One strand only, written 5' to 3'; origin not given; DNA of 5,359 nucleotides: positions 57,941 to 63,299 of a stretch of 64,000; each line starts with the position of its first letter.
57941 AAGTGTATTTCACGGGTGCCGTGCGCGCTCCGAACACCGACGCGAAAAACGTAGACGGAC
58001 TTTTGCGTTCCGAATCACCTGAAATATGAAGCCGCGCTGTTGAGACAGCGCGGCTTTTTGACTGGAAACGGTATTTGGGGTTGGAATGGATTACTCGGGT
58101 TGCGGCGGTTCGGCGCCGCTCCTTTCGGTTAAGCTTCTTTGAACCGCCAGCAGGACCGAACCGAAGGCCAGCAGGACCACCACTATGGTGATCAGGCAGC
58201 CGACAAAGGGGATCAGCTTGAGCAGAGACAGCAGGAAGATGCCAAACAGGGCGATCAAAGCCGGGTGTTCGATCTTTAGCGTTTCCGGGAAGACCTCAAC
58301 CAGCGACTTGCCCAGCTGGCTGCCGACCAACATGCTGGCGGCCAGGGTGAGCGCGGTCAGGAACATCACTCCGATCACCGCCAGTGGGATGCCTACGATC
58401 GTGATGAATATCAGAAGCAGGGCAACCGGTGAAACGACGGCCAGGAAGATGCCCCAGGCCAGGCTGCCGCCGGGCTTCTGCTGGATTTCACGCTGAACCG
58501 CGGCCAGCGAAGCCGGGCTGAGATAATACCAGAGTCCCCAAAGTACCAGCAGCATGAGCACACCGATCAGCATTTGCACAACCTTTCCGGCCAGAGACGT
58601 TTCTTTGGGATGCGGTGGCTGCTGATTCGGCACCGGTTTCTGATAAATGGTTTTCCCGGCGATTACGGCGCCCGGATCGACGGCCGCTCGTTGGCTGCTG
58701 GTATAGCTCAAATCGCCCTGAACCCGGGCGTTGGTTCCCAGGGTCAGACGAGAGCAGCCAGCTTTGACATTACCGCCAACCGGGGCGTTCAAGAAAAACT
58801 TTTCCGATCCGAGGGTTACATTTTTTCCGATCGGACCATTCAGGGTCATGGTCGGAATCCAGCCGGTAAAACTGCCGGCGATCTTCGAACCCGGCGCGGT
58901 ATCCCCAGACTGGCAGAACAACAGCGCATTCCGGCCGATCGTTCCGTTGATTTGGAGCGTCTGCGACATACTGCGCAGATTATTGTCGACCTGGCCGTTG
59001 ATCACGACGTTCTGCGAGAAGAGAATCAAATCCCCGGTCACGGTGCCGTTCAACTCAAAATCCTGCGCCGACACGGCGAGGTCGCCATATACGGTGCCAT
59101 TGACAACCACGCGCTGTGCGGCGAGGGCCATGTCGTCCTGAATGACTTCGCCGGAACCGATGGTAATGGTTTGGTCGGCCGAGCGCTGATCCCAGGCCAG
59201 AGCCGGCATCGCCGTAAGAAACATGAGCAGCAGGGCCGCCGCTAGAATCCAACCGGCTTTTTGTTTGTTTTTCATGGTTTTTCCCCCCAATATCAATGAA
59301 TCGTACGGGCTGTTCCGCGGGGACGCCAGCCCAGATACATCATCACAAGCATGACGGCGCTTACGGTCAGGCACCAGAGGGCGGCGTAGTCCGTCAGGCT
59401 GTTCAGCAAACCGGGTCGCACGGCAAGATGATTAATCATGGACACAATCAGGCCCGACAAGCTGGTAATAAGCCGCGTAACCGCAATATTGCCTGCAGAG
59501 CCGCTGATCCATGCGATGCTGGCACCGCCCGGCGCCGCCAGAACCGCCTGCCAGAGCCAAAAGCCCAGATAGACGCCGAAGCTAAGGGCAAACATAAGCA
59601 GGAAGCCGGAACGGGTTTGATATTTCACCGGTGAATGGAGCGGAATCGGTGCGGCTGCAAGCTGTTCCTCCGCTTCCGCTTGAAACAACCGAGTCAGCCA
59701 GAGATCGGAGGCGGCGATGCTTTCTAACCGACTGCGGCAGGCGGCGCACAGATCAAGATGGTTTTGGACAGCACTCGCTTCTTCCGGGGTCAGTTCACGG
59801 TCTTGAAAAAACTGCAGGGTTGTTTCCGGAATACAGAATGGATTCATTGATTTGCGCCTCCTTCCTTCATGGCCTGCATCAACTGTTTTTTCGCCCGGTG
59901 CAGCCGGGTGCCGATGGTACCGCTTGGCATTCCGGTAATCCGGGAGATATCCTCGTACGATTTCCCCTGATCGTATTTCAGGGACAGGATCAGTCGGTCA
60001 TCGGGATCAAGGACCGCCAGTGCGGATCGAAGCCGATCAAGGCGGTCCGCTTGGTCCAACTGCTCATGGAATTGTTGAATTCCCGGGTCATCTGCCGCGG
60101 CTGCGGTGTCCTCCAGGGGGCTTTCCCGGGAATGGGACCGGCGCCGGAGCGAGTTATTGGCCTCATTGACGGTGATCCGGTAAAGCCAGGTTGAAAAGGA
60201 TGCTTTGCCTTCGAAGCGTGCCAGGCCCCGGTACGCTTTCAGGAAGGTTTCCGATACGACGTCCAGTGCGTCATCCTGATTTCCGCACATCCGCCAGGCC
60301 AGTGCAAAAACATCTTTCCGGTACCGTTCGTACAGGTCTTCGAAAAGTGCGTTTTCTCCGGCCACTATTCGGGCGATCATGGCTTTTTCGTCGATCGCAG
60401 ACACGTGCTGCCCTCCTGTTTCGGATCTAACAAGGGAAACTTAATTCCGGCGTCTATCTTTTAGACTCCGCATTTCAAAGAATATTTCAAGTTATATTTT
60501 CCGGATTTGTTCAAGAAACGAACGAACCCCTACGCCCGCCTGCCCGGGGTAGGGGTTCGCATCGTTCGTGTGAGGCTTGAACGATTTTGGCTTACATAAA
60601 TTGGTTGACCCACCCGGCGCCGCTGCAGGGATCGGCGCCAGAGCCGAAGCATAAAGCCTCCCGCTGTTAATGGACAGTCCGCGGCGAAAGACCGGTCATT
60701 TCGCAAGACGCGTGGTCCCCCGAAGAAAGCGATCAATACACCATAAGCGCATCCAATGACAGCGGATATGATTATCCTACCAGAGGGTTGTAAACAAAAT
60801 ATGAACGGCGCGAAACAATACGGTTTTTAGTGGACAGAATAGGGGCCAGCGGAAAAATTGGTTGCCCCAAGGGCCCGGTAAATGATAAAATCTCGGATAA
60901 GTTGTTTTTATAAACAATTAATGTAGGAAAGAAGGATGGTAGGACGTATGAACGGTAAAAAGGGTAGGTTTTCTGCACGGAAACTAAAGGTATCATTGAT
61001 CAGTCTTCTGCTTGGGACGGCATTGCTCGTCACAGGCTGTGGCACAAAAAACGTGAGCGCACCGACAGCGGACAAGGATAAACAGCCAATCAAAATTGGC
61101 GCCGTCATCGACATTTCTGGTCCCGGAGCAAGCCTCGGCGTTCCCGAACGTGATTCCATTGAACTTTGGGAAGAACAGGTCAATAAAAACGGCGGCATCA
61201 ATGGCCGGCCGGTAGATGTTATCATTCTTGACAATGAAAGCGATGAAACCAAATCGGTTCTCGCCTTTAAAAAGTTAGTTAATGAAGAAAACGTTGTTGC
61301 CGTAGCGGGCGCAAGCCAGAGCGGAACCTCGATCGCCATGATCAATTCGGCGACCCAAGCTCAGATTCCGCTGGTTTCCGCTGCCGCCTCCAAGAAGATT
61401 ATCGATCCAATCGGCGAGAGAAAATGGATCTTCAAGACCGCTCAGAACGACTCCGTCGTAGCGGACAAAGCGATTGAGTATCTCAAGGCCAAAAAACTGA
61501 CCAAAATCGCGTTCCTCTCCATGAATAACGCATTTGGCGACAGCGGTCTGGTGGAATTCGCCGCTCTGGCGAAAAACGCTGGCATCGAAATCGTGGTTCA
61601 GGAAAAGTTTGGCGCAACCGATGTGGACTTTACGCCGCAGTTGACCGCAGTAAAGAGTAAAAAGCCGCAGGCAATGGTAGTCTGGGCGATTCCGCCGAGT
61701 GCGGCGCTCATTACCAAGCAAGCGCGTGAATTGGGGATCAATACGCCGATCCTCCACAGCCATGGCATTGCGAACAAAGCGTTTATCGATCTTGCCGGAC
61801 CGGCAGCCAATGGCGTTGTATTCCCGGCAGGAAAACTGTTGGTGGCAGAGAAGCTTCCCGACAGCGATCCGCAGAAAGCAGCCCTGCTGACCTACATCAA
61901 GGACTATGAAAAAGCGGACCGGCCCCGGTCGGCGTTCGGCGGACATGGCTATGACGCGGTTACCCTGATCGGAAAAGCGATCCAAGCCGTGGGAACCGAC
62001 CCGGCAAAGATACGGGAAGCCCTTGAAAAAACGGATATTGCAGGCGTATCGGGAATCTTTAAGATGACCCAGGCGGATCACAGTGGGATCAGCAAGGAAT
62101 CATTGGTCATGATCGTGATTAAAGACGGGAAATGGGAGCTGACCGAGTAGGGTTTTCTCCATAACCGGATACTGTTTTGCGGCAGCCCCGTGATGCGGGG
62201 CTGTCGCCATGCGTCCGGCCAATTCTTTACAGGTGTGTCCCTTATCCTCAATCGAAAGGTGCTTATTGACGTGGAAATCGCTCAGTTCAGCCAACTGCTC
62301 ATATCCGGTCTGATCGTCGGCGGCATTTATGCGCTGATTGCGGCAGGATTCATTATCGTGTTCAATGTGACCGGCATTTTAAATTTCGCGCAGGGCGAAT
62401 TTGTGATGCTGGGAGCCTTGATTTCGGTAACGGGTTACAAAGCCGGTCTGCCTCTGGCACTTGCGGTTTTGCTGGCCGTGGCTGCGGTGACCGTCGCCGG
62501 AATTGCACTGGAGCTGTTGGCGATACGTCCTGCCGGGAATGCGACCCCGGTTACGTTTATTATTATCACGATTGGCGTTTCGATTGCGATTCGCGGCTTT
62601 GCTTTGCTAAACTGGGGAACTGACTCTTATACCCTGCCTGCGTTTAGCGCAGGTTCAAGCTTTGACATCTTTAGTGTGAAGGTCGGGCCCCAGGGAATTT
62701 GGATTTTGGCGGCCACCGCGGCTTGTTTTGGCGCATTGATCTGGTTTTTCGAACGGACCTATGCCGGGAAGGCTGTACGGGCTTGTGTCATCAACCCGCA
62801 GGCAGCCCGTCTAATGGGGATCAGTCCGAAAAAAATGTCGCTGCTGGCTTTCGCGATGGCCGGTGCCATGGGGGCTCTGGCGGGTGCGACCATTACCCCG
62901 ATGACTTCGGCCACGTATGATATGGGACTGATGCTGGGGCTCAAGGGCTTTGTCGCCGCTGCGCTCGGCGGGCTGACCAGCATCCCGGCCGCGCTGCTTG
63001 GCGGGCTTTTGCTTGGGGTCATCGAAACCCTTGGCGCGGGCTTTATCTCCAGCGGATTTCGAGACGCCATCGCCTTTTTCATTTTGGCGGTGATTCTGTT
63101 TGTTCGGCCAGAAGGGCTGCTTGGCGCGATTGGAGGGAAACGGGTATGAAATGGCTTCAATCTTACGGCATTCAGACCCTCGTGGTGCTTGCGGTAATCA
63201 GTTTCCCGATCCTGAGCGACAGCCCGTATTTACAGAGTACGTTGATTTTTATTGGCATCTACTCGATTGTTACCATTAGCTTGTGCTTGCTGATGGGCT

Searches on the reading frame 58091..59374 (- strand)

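Call 79: search_protein_families(library=pfam, proteins=[window:58091-59374:-], max_evalue=0.001)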
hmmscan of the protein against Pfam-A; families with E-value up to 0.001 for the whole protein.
window:58091-59374:- (427 aa): 1 family
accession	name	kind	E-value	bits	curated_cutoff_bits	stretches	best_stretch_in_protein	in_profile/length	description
PF04519.19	Bactofilin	-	5.5e-07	30.2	27.9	0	71-167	2-95/98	Polymer-forming cytoskeletal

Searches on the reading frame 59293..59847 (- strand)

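Call 79: search_protein_families(library=pfam, proteins=[window:59293-59847:-], max_evalue=0.001)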
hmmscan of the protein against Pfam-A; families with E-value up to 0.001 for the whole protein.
window:59293-59847:- (184 aa): 1 family
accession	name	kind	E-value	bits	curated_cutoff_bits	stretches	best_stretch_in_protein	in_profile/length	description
PF13490.11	zf-HC2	-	2e-07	31.4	22.2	1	14-38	11-35/35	Putative zinc-finger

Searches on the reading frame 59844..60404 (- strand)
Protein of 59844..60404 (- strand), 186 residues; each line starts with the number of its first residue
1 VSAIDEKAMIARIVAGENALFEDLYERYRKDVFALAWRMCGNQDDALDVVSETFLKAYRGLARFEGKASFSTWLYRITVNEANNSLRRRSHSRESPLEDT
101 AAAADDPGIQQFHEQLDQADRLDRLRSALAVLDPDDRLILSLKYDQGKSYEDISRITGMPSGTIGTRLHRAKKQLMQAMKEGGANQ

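Call 79: search_protein_families(library=pfam, proteins=[window:59844-60404:-], max_evalue=0.001)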
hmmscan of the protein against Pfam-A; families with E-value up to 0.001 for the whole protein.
window:59844-60404:- (186 aa): 3 families
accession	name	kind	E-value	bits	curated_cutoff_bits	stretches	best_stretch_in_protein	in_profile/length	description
PF04542.20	Sigma70_r2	-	2.6e-21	75.6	24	1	24-90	1-69/71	Sigma-70 region 2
PF08281.18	Sigma70_r4_2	-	4e-15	55.6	25.7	1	123-175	2-54/54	Sigma-70, region 4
PF04545.22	Sigma70_r4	-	2.3e-08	33.8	24.1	1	128-175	1-48/50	Sigma-70, region 4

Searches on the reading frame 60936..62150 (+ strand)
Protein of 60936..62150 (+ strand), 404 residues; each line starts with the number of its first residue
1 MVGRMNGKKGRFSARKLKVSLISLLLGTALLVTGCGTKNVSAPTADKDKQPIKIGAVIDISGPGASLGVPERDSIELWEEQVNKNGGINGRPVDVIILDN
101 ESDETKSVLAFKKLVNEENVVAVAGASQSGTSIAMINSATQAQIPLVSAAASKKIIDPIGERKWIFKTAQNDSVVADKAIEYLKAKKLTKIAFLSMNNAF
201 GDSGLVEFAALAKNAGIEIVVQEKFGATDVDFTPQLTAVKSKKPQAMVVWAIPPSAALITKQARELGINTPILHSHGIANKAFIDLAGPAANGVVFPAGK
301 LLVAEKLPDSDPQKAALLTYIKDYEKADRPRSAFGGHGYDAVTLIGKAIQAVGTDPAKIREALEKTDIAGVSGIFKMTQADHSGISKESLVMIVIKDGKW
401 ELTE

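Call 79: search_protein_families(library=pfam, proteins=[window:60936-62150:+], max_evalue=0.001)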
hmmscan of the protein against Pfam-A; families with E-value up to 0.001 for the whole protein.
window:60936-62150:+ (404 aa): 3 families
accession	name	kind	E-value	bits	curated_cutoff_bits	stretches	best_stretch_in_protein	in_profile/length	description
PF13458.12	Peripla_BP_6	-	2.4e-62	212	31.7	1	51-392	1-337/343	Periplasmic binding protein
PF01094.35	ANF_receptor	-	8.5e-26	91.3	25.4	1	76-377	7-334/353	Receptor family ligand binding region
PF13433.12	Peripla_BP_5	-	4.6e-12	46.1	27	1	52-131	1-80/363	Periplasmic binding protein domain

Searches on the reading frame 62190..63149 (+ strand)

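Call 79: search_protein_families(library=pfam, proteins=[window:62190-63149:+], max_evalue=0.001)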
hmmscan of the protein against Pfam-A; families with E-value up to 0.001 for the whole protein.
window:62190-63149:+ (319 aa): 1 family
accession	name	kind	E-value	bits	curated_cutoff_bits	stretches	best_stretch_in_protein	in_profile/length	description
PF02653.21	BPD_transp_2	-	5.2e-37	127.9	26.8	1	37-304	2-267/269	Branched-chain amino acid transport system / permease component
